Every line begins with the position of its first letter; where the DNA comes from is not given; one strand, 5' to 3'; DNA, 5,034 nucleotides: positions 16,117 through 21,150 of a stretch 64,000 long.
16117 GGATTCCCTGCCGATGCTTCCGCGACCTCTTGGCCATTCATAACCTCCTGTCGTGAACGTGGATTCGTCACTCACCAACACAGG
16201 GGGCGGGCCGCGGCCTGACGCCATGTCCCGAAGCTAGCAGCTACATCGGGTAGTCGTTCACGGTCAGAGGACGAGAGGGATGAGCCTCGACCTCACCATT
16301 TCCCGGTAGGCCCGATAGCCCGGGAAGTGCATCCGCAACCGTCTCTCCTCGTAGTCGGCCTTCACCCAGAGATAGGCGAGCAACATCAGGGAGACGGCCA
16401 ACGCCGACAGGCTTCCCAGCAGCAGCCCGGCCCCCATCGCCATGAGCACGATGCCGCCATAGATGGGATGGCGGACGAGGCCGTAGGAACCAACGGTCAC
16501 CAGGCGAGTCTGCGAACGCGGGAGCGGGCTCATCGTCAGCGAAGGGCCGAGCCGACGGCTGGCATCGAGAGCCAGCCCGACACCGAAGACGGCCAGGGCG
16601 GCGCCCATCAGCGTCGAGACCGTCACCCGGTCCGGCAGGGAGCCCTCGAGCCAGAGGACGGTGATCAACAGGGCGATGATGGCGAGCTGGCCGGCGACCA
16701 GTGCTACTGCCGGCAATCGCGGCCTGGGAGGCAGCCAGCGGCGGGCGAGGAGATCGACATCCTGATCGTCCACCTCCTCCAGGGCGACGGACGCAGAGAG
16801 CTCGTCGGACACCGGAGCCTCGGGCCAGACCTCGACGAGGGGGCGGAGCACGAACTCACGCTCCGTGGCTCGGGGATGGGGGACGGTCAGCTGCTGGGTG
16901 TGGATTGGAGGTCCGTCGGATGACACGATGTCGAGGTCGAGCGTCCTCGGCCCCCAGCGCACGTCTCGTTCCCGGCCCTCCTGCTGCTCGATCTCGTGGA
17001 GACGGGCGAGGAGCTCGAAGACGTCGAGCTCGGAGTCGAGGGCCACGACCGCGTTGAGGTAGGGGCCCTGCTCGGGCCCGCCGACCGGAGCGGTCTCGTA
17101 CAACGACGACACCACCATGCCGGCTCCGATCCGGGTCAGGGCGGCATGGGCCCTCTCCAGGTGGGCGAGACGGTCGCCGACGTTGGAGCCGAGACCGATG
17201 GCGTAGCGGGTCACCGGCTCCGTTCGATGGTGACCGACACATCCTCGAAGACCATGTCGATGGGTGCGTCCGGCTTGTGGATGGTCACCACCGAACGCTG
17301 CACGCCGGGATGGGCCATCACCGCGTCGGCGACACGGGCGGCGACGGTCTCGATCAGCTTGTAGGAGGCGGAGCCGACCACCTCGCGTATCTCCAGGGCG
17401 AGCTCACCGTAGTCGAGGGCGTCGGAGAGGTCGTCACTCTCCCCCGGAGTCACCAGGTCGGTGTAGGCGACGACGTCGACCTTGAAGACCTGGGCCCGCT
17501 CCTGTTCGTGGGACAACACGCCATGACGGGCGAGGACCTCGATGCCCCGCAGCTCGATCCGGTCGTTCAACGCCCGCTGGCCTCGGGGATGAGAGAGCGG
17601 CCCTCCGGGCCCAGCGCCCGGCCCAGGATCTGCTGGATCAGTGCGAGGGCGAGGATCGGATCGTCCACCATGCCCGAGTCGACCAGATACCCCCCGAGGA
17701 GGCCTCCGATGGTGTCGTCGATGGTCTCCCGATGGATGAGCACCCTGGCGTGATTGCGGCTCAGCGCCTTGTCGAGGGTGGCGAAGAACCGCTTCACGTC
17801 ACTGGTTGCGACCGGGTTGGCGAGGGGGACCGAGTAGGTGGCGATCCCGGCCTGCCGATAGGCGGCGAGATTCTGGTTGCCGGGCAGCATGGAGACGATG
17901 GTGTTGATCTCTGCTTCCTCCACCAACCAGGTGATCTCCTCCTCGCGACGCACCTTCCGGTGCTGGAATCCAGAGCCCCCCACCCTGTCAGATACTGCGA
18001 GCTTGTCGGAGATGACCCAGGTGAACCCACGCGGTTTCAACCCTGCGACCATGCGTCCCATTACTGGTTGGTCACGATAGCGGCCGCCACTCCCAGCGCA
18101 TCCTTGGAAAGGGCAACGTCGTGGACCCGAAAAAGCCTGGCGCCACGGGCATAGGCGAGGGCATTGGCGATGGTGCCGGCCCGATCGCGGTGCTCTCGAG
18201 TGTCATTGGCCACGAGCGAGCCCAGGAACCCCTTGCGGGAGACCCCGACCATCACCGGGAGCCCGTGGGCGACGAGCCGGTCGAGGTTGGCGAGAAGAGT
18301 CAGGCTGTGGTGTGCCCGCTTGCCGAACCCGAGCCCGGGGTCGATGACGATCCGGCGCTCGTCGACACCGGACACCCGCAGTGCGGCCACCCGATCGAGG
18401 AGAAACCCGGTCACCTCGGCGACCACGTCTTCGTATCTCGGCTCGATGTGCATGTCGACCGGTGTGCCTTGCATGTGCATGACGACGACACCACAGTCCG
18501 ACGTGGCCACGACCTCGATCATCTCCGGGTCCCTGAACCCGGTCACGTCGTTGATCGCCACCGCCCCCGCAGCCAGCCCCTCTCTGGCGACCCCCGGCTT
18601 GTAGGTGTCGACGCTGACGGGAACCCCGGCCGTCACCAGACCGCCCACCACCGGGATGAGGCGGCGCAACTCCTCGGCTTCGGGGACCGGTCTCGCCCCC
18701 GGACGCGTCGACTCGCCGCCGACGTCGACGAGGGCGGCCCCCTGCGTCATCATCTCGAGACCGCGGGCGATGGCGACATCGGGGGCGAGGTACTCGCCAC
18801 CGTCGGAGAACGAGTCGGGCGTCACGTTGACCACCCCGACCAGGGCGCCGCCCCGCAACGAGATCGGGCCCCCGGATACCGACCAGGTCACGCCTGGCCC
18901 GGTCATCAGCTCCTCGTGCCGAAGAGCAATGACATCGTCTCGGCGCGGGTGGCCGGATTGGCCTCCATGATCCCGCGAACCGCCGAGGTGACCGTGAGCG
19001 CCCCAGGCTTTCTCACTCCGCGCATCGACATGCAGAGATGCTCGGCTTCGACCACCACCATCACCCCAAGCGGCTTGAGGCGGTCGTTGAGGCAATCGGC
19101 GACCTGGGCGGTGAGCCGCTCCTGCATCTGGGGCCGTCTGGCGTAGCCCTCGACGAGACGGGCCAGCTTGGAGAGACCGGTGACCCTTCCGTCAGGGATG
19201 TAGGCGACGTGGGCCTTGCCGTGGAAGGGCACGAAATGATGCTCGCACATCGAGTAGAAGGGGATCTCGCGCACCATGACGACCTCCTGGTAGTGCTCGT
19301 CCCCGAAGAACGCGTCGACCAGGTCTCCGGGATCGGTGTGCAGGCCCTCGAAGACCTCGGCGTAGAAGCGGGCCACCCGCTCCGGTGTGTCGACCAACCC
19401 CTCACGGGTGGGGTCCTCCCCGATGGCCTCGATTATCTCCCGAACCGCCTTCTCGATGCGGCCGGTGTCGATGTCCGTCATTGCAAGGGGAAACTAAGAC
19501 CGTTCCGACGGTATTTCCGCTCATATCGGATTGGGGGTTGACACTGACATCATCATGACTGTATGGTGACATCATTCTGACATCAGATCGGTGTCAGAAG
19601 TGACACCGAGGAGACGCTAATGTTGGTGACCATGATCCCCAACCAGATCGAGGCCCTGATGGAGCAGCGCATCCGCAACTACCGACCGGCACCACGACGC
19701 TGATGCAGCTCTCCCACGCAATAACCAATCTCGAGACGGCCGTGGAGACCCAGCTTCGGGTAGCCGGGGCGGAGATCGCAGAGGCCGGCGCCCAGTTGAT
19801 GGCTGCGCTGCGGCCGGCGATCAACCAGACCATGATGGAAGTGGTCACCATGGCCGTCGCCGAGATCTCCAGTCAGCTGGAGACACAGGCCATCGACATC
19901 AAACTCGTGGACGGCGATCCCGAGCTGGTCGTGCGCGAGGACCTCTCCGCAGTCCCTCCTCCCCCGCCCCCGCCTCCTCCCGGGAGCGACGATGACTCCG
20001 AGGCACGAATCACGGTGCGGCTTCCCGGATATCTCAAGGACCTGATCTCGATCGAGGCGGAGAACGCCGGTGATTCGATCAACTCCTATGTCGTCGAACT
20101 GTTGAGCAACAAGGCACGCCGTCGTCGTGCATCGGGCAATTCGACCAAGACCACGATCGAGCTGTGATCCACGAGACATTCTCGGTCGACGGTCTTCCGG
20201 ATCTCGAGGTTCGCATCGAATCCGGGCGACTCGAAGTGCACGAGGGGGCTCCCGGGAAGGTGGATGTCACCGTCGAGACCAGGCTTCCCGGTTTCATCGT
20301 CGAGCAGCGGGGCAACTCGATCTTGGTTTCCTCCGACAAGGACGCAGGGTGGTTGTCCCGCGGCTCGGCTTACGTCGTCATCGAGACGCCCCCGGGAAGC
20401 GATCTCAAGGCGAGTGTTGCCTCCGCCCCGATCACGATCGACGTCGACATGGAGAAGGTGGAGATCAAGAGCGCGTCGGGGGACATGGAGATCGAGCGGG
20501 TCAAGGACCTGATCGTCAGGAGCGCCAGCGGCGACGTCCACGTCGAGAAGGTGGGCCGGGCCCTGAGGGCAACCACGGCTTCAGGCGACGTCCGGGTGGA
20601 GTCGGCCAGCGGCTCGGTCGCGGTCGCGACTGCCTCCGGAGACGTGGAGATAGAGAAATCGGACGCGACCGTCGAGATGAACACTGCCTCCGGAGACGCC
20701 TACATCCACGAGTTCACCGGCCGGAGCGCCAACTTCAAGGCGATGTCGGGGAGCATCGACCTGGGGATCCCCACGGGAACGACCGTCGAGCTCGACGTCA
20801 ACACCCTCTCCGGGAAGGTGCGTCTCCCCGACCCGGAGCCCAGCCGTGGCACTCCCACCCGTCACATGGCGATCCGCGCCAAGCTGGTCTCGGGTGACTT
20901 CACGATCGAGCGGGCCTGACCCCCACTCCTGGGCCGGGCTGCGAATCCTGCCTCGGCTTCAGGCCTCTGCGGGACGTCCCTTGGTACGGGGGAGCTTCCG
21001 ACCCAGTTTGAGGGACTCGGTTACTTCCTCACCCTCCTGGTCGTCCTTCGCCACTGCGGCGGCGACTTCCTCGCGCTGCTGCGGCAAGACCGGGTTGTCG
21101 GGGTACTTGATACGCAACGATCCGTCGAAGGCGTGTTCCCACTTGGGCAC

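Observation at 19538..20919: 1.4-kb module inserted between folE and ftsH: TGACA operator array + coupled leader ORF + RHH-domain protein + DUF4097 toastrack protein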

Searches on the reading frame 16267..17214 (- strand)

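Call 85: search_protein_families(library=pfam, proteins=[window:16267-17214:-], max_evalue=0.01)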
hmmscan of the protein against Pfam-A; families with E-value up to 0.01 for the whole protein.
window:16267-17214:- (316 aa): 3 families
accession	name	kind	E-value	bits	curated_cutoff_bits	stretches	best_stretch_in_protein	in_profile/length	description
PF01288.25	HPPK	-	9.6e-38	129.6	25.7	1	6-130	2-115/116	7,8-dihydro-6-hydroxymethylpterin-pyrophosphokinase (HPPK)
PF04191.18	PEMT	-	7.1e-10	39.7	25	1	201-297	3-102/105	Phospholipid methyltransferase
PF04140.19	ICMT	-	5.2e-06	27.2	24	1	208-293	5-93/95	Isoprenylcysteine carboxyl methyltransferase (ICMT) family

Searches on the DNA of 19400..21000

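Call 33: search_rna_families(source=window, start=19400, end=21000, threshold=evalue, max_evalue=1)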
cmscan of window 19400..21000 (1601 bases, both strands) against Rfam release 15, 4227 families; matches with E-value up to 1: 0.
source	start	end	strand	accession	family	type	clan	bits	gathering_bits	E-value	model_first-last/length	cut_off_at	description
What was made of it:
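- There is no Rfam match (call 33).
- Tried and rejected: No Rfam hit at E <= 1 (call 33).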

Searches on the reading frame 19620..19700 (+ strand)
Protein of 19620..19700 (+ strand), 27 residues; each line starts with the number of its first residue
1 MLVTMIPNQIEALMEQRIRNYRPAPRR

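Call 5: search_protein_families(library=pfam, proteins=[window:19620-19700:+], max_evalue=1)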
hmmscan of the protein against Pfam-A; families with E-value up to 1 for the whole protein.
window:19620-19700:+ (27 aa): 0 families
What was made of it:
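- Closest known: PadR-HAAS-Toastrack systems. Different: There is no DUF1700/HAAS hit (call 5).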

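Call 6: search_protein_families(library=ncbifam, proteins=[window:19620-19700:+], max_evalue=1)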
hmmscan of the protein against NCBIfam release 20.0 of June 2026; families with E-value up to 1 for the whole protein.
window:19620-19700:+ (27 aa): 0 families

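Call 79: search_protein_families(library=padloc, proteins=[window:19620-19700:+], max_evalue=0.1)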
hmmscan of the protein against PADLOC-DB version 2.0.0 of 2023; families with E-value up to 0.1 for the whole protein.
window:19620-19700:+ (27 aa): 0 families

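Call 80: search_protein_families(library=phrogs, proteins=[window:19620-19700:+], max_evalue=0.1)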
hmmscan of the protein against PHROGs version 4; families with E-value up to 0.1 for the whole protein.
window:19620-19700:+ (27 aa): 0 families
